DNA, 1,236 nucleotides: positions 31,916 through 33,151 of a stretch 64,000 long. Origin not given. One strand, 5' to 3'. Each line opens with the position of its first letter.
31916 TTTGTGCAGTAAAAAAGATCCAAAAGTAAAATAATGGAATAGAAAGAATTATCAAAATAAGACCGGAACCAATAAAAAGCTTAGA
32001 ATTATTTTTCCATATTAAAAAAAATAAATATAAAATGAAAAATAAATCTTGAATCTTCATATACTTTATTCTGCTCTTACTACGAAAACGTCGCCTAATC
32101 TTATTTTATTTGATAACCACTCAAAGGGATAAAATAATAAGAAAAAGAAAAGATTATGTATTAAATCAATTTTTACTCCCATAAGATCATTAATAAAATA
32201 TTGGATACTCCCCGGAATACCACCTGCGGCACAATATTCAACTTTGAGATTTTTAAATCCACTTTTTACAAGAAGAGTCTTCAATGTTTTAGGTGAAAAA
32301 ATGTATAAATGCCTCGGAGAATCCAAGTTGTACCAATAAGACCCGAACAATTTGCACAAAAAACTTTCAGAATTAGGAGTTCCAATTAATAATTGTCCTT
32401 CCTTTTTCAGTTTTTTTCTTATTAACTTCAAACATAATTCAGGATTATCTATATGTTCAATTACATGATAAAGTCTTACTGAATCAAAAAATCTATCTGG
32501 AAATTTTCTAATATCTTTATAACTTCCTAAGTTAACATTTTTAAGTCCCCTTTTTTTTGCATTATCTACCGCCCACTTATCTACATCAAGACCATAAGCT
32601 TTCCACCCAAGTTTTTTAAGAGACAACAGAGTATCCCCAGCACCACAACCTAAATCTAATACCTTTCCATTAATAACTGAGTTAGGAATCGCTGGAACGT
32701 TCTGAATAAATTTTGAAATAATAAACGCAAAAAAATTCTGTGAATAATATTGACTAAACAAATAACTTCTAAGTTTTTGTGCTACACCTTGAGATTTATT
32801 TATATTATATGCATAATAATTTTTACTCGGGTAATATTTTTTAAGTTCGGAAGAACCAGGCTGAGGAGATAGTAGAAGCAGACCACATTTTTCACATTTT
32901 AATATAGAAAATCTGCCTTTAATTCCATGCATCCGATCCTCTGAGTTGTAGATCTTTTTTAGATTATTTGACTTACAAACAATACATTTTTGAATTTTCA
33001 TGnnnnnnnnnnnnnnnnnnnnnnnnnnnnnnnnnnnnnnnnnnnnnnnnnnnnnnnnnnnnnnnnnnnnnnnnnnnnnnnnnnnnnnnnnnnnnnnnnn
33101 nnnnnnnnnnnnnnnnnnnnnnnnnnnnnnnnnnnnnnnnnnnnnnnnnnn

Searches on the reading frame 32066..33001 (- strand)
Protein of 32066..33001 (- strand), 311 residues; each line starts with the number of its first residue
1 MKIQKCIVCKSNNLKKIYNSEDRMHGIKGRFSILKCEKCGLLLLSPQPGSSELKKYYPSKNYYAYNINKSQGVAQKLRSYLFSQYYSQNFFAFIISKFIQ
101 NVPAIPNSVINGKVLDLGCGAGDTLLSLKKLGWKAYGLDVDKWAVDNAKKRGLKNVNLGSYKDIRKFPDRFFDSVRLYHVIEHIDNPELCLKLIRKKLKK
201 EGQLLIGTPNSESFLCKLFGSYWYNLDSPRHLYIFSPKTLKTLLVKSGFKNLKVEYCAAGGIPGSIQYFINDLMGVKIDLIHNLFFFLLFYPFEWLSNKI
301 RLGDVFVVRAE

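Call 5: search_protein_families(library=pfam, proteins=[window:32066-33001:-], max_evalue=0.001)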
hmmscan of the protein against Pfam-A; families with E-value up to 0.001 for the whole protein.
window:32066-33001:- (311 aa): 8 families
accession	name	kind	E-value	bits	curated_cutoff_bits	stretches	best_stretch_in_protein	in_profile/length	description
PF13489.12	Methyltransf_23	-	5.5e-24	85.2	27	1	111-253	23-163/164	Methyltransferase domain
PF08241.18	Methyltransf_11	-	1.4e-15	58.2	21.2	1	115-206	1-95/95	Methyltransferase domain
PF13847.12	Methyltransf_31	-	2.4e-14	53.7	27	1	111-213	4-116/145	Methyltransferase domain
PF07021.18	MetW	-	9.7e-11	42.1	21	1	112-210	15-111/193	Methionine biosynthesis protein MetW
PF13649.12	Methyltransf_25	-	2.4e-10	41.4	27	1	114-202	1-97/97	Methyltransferase domain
PF08242.18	Methyltransf_12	-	1.1e-09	39.3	30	1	115-204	1-98/98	Methyltransferase domain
PF03291.22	mRNA_G-N7_MeTrfase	-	0.00018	21.2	26.6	1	65-156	18-107/315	mRNA (guanine-N(7))-methyltransferase domain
PF03848.20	TehB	-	0.00034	20.5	20.4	0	106-150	26-70/193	Tellurite resistance protein TehB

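Call 32: find_encoding_contigs(protein=window:32066-33001:-, flank=3000, max_places=10)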
Protein window:32066-33001:- (311 aa): no gene with exactly this product is on record in the collection.
